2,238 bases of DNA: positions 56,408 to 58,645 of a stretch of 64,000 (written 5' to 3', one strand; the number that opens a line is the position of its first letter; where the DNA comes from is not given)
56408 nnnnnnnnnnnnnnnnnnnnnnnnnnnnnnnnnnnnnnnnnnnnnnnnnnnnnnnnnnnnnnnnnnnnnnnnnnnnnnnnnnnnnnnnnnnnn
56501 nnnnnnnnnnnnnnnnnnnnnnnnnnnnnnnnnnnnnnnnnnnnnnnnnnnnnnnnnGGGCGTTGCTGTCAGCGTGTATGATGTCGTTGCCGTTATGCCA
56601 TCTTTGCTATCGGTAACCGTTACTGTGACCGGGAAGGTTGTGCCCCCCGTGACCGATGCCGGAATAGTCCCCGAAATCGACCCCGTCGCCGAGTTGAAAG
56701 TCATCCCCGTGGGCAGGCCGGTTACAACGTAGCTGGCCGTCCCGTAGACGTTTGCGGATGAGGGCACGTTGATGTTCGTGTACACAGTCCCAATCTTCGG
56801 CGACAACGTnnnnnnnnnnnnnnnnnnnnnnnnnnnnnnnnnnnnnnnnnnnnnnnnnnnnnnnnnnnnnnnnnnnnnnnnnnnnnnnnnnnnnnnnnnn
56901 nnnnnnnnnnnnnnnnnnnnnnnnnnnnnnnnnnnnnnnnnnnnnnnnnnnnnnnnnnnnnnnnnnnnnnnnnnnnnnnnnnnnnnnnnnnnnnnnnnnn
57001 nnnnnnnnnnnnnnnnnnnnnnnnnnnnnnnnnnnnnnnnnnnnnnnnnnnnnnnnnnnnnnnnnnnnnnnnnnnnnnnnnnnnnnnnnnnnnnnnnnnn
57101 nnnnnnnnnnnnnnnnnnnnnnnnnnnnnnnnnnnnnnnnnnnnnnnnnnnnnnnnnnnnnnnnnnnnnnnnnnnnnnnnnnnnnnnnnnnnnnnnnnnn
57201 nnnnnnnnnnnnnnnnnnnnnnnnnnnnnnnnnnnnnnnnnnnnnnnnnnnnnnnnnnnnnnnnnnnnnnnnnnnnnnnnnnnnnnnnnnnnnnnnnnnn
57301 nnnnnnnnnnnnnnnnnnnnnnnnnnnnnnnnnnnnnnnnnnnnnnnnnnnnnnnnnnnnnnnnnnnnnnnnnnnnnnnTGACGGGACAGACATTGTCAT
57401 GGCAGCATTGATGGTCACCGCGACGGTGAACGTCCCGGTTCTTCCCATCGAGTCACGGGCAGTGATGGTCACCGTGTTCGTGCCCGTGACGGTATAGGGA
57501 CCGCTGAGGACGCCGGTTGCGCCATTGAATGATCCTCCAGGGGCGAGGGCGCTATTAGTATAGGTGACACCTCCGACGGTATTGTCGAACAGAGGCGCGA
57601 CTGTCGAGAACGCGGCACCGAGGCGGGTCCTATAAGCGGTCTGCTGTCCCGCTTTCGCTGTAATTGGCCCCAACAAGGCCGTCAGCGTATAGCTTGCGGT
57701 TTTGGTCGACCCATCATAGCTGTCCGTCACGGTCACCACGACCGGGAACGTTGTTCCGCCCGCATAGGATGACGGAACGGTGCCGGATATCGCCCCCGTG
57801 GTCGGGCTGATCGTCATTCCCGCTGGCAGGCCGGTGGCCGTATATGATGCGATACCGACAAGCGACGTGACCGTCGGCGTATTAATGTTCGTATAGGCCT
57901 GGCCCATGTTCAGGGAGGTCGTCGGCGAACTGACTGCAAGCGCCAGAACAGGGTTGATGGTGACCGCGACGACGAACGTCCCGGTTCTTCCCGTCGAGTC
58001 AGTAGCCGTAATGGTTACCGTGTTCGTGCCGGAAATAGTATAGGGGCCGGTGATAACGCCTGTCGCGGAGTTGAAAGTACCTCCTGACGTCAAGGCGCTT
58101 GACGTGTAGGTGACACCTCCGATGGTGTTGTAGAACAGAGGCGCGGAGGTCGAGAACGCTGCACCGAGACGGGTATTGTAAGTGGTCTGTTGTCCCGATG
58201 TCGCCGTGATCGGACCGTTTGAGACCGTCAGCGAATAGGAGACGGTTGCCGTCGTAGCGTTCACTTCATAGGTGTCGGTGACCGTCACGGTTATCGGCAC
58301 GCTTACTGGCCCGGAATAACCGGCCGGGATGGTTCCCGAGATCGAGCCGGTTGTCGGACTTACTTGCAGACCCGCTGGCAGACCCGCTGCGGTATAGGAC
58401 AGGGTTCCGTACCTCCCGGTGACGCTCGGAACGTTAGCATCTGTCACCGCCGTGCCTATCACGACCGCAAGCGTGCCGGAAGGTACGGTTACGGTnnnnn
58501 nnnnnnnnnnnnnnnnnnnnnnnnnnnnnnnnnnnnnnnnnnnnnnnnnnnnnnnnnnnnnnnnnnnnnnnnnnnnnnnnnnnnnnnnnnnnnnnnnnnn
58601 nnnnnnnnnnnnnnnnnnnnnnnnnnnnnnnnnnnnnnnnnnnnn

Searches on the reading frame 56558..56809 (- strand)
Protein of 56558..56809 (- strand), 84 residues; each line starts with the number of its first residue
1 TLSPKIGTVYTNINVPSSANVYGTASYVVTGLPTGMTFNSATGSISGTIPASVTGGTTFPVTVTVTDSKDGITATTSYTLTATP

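Call 33: search_protein_families(library=pfam, proteins=[window:56558-56809:-], max_evalue=0.1)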
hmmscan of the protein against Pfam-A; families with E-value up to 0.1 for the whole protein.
window:56558-56809:- (84 aa): 2 families
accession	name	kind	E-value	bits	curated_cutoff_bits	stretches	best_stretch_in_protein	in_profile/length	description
PF05345.18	He_PIG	-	1.6e-12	48.1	24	1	13-83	19-96/96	Putative Ig domain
PF18957.6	RibLong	-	0.0014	19.9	27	1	29-79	40-89/93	Long Rib domain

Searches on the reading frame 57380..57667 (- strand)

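Call 33: search_protein_families(library=pfam, proteins=[window:57380-57667:-], max_evalue=0.1)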
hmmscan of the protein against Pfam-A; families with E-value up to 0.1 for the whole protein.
window:57380-57667:- (96 aa): 1 family
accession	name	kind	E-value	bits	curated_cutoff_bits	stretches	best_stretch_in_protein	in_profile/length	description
PF05345.18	He_PIG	-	3.8e-06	27.7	24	1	18-86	17-95/96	Putative Ig domain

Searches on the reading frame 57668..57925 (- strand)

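Call 33: search_protein_families(library=pfam, proteins=[window:57668-57925:-], max_evalue=0.1)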
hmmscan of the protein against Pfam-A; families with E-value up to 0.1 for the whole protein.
window:57668-57925:- (86 aa): 2 families
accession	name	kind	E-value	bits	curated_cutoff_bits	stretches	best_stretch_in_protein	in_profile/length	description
PF05345.18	He_PIG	-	1.5e-11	45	24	1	3-82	11-94/96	Putative Ig domain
PF18957.6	RibLong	-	0.0004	21.6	27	1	28-82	38-91/93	Long Rib domain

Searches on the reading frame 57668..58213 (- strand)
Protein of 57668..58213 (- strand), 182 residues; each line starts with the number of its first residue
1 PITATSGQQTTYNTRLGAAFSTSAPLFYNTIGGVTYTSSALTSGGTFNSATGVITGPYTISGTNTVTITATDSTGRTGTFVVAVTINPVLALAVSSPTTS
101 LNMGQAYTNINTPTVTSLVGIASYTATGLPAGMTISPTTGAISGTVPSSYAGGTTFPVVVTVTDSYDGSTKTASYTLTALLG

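Call 48: predict_structure(alignment_id=A1)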
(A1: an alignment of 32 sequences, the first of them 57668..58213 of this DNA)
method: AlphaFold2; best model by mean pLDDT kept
length: 182 residues; sequences in the alignment: 32
mean_pLDDT: 97.5   pTM: 0.83
mean pLDDT of the five models: 97.5, 97.5, 97.3, 97.3, 96.7
residues with pLDDT >= 90: 181; 70-90: 1; 50-70: 0; < 50: 0
segments of 3 or more residues with pLDDT < 50: none
pLDDT, mean of each block of 10 residues (from residue 1): 97 96 98 98 97 98 98 98 98 96 98 98 98 98 98 98 96 98 88
secondary structure, 60 per line:
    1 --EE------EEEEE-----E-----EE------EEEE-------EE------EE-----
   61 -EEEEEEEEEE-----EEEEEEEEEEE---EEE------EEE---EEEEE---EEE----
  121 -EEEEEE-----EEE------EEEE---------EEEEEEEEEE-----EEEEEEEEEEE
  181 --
elements in order: E11-15 E35-38 E62-71 E77-87 E91-93 E100-102 E106-110 E114-116 E122-127 E133-135 E142-145 E155-164 E170-180

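Call 50: fold_search(model_id=the predicted structure, library=pdb)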
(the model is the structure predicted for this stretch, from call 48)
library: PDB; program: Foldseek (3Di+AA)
matches with E <= 10: 1665; with E <= 0.001: 427
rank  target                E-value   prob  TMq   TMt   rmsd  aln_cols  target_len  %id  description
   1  4m00_A                1.1e-09  1.00  0.46  0.20   8.4       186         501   26  Crystal structure of the ligand binding region of staphylococcal adhesion SraP (released 2014-06-18)
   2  4m03                  3.9e-09  1.00  0.45  0.49   7.9       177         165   26  C-terminal fragment(residues 576-751) of binding region of SraP (released 2014-06-18)
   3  5vh2_B                1.8e-08  1.00  0.42  0.38   8.2       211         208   16  Crystal Structure of Mouse Cadherin-23 EC12-13 with Engineered Mutation S1339D (released 2018-04-18)
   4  5vh2_A                2.3e-08  1.00  0.42  0.38   8.1       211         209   16  Crystal Structure of Mouse Cadherin-23 EC12-13 with Engineered Mutation S1339D (released 2018-04-18)
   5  5vh2_D                3.0e-08  1.00  0.43  0.38   8.1       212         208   16  Crystal Structure of Mouse Cadherin-23 EC12-13 with Engineered Mutation S1339D (released 2018-04-18)
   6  6vg1_B                3.5e-08  1.00  0.40  0.18   8.0       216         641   17  xenopus protocadherin 8.1 EC1-6 (released 2020-03-11)
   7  6eet_A                4.0e-08  1.00  0.42  0.23   7.9       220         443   14  Crystal structure of mouse Protocadherin-15 EC9-MAD12 (released 2019-08-21)
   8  8d40_A                5.5e-08  1.00  0.42  0.25   7.5       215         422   13  Crystal structure of human CELSR1 EC1-4 (released 2023-08-30)
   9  6c13_A                5.8e-08  1.00  0.62  0.26   5.0       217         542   15  CryoEM structure of mouse PCDH15-4EC-LHFPL5 complex (released 2018-08-15)
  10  3k5s_A                7.6e-08  1.00  0.40  0.34   9.0       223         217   13  Crystal structure of chicken T-cadherin EC1 EC2 (released 2010-03-02)
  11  5dzy_C                8.9e-08  1.00  0.38  0.22   8.8       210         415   17  Protocadherin beta 8 extracellular cadherin domains 1-4 (released 2016-05-04)
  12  6bxz_A                1.0e-07  1.00  0.44  0.31   6.9       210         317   13  Crystal Structure of Pig Protocadherin-15 EC10-MAD12 (released 2018-11-28)
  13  3ubf                  1.0e-07  1.00  0.40  0.26  15.8       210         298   12  Crystal structure of Drosophila N-cadherin EC1-3, I (released 2011-12-21)
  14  5un2                  1.1e-07  1.00  0.45  0.30   7.2       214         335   18  Crystal Structure of Mouse Cadherin-23 EC19-21 with non-syndromic deafness (DFNB12) associated mutation R2029W (released 2018-02-07)
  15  5vt8_D                1.1e-07  1.00  0.39  0.37   7.5       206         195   12  Crystal Structure of Mouse Cadherin-23 EC24-25 (released 2018-05-23)
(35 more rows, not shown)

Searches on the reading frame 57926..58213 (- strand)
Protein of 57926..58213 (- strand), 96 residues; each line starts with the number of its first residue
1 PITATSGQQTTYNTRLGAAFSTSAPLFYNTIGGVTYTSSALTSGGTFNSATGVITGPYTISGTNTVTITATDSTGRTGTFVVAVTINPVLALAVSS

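Call 33: search_protein_families(library=pfam, proteins=[window:57926-58213:-], max_evalue=0.1)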
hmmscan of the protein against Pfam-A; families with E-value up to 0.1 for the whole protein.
window:57926-58213:- (96 aa): 1 family
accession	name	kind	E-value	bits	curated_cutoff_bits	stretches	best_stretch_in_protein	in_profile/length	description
PF05345.18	He_PIG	-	7.5e-06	26.7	24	1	5-86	8-95/96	Putative Ig domain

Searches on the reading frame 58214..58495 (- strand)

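Call 33: search_protein_families(library=pfam, proteins=[window:58214-58495:-], max_evalue=0.1)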
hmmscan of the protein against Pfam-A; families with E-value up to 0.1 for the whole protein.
window:58214-58495:- (94 aa): 2 families
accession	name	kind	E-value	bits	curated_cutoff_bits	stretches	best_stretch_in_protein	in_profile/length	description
PF05345.18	He_PIG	-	4.8e-08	33.8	24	1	6-91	8-95/96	Putative Ig domain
PF05743.18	UEV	-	0.075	13.4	27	1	51-85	34-69/121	UEV domain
